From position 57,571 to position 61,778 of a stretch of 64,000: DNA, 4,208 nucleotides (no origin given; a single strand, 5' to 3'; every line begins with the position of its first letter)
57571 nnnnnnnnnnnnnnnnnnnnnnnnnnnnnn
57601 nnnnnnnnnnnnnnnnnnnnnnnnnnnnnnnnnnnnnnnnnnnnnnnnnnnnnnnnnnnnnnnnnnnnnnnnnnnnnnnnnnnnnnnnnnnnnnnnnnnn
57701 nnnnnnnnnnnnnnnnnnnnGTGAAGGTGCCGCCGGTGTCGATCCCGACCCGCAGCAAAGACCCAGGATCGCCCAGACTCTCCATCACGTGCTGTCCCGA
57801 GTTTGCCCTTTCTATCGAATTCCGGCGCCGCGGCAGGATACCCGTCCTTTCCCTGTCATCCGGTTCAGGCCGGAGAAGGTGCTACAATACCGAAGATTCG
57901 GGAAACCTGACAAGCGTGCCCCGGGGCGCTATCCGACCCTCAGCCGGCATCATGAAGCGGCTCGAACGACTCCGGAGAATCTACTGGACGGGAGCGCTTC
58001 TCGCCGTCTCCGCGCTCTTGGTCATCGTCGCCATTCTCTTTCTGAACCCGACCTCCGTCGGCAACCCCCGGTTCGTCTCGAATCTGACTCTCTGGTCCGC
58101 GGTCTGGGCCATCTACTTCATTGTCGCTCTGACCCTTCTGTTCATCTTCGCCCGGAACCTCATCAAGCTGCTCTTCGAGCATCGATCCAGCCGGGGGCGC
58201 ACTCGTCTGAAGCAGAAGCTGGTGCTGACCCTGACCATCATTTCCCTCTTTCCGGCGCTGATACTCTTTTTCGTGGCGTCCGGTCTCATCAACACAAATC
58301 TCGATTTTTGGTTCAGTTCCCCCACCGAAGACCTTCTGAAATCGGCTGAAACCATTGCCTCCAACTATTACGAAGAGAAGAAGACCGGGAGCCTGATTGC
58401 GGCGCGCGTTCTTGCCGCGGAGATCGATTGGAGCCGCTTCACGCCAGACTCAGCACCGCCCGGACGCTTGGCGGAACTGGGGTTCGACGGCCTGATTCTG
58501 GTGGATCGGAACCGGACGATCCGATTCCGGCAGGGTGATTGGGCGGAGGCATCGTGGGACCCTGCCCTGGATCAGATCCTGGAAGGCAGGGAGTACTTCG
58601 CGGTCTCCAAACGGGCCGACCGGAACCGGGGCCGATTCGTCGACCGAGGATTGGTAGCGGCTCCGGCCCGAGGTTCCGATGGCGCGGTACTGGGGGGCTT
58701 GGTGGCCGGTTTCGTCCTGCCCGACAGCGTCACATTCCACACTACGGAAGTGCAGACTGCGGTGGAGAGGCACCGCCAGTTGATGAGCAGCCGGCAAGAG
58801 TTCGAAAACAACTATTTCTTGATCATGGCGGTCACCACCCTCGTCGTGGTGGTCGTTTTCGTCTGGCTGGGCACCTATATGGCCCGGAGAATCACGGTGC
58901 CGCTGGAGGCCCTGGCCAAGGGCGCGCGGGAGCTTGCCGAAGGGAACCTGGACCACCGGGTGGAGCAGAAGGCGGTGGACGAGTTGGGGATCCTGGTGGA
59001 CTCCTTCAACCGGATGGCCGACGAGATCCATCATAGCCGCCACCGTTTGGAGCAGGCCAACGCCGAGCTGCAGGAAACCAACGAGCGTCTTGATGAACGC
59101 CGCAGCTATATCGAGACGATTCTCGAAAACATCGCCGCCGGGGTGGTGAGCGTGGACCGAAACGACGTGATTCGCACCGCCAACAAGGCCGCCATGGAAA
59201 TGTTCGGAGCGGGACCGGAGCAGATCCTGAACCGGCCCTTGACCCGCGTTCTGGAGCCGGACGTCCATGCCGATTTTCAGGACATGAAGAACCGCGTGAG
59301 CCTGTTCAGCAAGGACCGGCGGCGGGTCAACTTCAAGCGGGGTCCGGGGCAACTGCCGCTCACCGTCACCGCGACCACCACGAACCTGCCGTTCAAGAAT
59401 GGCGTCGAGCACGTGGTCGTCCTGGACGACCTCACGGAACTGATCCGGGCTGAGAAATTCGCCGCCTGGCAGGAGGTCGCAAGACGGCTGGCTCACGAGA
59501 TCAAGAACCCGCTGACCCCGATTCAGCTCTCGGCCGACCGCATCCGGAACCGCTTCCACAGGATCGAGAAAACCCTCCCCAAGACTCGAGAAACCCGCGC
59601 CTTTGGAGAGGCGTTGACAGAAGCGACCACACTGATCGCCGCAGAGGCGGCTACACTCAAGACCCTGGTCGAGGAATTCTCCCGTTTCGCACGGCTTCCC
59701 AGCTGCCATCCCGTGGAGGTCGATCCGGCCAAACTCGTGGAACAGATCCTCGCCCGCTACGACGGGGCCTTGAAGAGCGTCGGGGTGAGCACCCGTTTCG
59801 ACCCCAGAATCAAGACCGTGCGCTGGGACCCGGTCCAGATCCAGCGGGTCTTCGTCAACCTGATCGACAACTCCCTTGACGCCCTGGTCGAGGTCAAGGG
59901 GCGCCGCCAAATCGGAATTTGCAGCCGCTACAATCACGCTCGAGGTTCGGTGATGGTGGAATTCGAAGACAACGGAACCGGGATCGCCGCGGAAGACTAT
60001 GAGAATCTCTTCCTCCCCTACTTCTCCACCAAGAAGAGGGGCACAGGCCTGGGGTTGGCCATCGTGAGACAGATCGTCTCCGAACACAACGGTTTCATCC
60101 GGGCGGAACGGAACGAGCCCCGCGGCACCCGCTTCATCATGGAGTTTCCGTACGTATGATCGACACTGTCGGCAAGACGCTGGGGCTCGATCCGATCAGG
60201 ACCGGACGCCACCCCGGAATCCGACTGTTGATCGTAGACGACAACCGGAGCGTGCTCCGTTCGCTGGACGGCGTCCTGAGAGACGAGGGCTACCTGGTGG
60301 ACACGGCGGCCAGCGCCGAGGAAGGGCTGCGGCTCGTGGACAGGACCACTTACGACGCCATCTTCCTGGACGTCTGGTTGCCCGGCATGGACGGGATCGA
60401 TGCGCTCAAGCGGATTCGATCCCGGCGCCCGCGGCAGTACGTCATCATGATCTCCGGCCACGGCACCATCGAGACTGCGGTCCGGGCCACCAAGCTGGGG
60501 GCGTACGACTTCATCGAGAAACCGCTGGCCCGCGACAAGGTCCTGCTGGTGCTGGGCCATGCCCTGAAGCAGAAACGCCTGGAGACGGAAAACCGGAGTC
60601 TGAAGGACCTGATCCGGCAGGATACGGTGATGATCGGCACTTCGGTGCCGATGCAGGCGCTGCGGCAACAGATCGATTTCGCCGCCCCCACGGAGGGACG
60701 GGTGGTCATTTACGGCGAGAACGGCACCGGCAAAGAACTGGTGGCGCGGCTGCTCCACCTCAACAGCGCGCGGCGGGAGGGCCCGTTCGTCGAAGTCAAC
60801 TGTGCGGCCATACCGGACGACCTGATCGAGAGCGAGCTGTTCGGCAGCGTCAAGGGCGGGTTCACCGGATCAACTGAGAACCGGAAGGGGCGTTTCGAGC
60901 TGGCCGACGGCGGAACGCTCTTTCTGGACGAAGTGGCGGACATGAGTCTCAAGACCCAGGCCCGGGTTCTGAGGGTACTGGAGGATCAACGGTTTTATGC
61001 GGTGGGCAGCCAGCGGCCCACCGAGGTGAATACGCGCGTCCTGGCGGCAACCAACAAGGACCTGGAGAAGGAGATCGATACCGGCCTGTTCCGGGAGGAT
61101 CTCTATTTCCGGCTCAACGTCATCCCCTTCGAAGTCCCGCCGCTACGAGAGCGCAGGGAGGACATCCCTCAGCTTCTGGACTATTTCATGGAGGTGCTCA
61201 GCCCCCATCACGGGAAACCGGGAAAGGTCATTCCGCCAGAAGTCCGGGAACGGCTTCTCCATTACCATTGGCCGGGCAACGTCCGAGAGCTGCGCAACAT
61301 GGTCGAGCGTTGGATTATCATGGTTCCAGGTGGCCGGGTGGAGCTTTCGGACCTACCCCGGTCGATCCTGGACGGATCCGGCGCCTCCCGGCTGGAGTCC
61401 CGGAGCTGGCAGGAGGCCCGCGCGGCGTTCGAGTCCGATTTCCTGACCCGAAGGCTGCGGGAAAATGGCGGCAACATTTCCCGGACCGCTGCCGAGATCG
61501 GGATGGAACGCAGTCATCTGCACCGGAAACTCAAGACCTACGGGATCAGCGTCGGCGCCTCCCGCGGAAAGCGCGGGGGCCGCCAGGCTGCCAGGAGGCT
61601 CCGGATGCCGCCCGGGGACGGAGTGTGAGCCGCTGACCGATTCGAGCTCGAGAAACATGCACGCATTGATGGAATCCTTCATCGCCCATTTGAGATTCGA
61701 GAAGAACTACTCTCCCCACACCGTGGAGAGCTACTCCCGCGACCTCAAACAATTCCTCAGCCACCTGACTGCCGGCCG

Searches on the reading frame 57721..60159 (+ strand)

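Call 56: search_protein_families(library=pfam, proteins=[window:57721-60159:+], max_evalue=0.0001)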
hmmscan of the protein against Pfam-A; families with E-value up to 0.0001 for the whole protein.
window:57721-60159:+ (812 aa): 9 families
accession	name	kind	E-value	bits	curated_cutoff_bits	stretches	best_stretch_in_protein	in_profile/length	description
PF02518.31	HATPase_c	-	7.8e-21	75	26.4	1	703-810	2-108/111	Histidine kinase-, DNA gyrase B-, and HSP90-like ATPase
PF00672.30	HAMP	-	4.6e-16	59.3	25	1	387-437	2-52/53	HAMP domain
PF19312.4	NtrY_N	-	1.9e-10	41.1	23.2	1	98-223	11-136/291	NtrY N-terminal region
PF00989.32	PAS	-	1e-09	38.8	22.6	1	464-522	3-61/113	PAS fold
PF13188.13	PAS_8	-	3.2e-07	30.4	21.8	1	463-520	2-55/65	PAS domain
PF14501.12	HATPase_c_5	-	5.9e-07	29.8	22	1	705-799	4-92/102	GHKL domain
PF08448.16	PAS_4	-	1.6e-06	28.7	23.1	1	468-526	1-59/110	PAS fold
PF00512.31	HisKA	-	2.6e-06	27.8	26.9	1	584-659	3-63/66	His Kinase A (phospho-acceptor) domain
PF13426.13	PAS_9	-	2.7e-06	28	27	1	474-573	3-103/103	PAS domain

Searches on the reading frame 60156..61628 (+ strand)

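Call 56: search_protein_families(library=pfam, proteins=[window:60156-61628:+], max_evalue=0.0001)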
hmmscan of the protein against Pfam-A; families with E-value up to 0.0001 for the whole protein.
window:60156-61628:+ (490 aa): 6 families
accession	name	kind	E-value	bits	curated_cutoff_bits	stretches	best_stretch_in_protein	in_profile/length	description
PF00158.32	Sigma54_activat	-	1.1e-64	217.6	20.2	1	159-325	1-167/168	Sigma-54 interaction domain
PF00072.30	Response_reg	-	2.7e-29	102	30.2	1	25-130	2-107/111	Response regulator receiver domain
PF25601.1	AAA_lid_14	-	1.8e-24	85.8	27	1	331-409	1-79/87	AAA+ ATPase lid domain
PF14532.12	Sigma54_activ_2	-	1.8e-21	77.3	25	1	160-330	1-138/138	Sigma-54 interaction domain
PF02954.25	HTH_8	-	6.4e-08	32.6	22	1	423-462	3-42/42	Bacterial regulatory protein, Fis family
PF07728.20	AAA_5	-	3.9e-07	30.6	22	1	183-301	2-123/139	AAA domain (dynein-related subfamily)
